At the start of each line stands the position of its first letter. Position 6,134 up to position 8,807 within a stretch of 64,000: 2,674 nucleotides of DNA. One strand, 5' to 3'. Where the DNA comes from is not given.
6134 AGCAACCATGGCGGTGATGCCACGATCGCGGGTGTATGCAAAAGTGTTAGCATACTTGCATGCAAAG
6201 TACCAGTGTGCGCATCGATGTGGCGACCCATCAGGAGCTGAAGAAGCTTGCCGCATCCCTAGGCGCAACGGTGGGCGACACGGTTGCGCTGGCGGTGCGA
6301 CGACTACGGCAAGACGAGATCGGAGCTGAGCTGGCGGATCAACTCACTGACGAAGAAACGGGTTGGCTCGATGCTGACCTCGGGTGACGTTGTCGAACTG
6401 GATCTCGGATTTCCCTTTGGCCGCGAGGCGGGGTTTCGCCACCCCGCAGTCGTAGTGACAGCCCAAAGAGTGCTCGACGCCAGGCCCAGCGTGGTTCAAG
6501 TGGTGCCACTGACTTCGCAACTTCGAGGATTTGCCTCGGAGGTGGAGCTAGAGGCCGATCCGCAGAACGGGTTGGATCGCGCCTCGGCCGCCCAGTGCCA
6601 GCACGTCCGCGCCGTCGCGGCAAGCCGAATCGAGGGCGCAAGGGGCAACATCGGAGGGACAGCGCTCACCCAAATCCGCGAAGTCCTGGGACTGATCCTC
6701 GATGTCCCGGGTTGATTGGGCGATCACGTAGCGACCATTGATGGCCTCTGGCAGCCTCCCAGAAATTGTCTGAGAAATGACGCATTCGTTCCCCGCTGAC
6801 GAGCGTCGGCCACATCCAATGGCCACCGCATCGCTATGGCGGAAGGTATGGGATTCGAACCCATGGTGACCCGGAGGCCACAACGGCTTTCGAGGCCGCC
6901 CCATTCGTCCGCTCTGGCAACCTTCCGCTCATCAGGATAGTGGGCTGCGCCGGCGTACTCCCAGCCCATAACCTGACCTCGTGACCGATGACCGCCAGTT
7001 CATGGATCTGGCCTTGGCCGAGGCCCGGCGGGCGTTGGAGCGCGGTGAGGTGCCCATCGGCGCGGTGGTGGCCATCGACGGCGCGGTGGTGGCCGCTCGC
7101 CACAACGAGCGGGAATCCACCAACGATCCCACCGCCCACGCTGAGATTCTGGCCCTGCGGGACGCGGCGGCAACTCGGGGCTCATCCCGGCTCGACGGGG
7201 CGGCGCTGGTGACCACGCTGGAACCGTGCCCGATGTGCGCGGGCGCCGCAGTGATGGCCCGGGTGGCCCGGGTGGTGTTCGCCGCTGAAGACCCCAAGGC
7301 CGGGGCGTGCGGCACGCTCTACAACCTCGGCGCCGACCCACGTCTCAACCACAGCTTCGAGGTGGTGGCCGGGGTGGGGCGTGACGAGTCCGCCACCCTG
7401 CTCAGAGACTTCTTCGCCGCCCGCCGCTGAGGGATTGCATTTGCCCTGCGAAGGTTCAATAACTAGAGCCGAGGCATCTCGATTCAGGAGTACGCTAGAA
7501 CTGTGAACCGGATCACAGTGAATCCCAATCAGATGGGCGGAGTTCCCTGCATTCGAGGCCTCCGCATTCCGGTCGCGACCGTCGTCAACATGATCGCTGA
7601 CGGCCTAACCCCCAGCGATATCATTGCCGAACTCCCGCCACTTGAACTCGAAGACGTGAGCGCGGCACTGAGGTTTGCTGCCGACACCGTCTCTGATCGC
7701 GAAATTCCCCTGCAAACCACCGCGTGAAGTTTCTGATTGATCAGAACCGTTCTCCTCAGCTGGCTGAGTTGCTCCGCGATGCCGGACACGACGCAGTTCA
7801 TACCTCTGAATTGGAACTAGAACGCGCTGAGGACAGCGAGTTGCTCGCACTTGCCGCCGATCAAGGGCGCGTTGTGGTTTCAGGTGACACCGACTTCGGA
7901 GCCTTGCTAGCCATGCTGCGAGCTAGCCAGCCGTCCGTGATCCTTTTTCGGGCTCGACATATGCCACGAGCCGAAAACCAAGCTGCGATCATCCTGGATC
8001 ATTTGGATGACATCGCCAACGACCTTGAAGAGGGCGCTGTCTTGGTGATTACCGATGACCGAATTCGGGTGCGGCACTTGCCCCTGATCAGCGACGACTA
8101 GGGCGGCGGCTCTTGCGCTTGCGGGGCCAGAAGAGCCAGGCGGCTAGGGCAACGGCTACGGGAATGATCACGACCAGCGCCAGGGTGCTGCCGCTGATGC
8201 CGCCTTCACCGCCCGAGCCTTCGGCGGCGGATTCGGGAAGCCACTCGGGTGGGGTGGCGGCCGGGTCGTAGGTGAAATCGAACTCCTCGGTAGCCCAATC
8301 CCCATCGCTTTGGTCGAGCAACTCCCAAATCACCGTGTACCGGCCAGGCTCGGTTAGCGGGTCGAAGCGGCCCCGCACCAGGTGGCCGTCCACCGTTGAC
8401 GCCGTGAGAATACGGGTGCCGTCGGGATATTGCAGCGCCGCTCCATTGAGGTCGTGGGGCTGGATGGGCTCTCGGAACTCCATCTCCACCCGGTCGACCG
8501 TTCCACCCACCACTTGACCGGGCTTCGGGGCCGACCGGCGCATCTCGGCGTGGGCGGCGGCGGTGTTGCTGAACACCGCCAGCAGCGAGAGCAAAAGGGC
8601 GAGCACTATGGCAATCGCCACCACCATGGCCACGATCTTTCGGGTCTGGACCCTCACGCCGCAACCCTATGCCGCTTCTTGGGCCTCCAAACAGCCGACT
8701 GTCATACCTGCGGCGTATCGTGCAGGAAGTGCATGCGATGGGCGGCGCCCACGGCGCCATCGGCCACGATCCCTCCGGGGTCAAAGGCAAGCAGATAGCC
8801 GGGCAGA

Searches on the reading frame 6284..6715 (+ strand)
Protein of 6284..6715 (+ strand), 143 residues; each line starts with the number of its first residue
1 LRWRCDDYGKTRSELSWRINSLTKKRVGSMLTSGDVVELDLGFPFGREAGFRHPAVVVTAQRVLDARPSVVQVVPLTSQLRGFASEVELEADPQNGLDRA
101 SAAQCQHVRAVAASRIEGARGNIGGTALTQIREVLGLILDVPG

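Call 55: search_protein_families(library=pfam, proteins=[window:6284-6715:+], max_evalue=0.0001)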
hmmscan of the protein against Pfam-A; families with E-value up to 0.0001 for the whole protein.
window:6284-6715:+ (143 aa): 1 family
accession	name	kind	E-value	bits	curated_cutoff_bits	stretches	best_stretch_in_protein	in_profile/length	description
PF02452.23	PemK_toxin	-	1.1e-14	54.9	23.1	1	33-138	2-108/109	PemK-like, MazF-like toxin of type II toxin-antitoxin system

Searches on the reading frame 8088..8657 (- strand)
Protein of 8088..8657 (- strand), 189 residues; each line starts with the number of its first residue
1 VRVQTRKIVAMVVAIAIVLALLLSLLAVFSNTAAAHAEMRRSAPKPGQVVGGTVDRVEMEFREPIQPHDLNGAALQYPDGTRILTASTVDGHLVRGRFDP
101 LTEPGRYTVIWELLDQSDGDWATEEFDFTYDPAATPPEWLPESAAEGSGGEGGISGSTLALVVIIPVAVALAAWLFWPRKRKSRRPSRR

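Call 55: search_protein_families(library=pfam, proteins=[window:8088-8657:-], max_evalue=0.0001)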
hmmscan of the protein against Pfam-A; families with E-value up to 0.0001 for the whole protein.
window:8088-8657:- (189 aa): 1 family
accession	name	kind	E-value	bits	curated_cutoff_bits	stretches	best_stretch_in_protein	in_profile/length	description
PF04234.18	CopC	-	3.9e-11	44.2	23.3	1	36-129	1-91/92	CopC domain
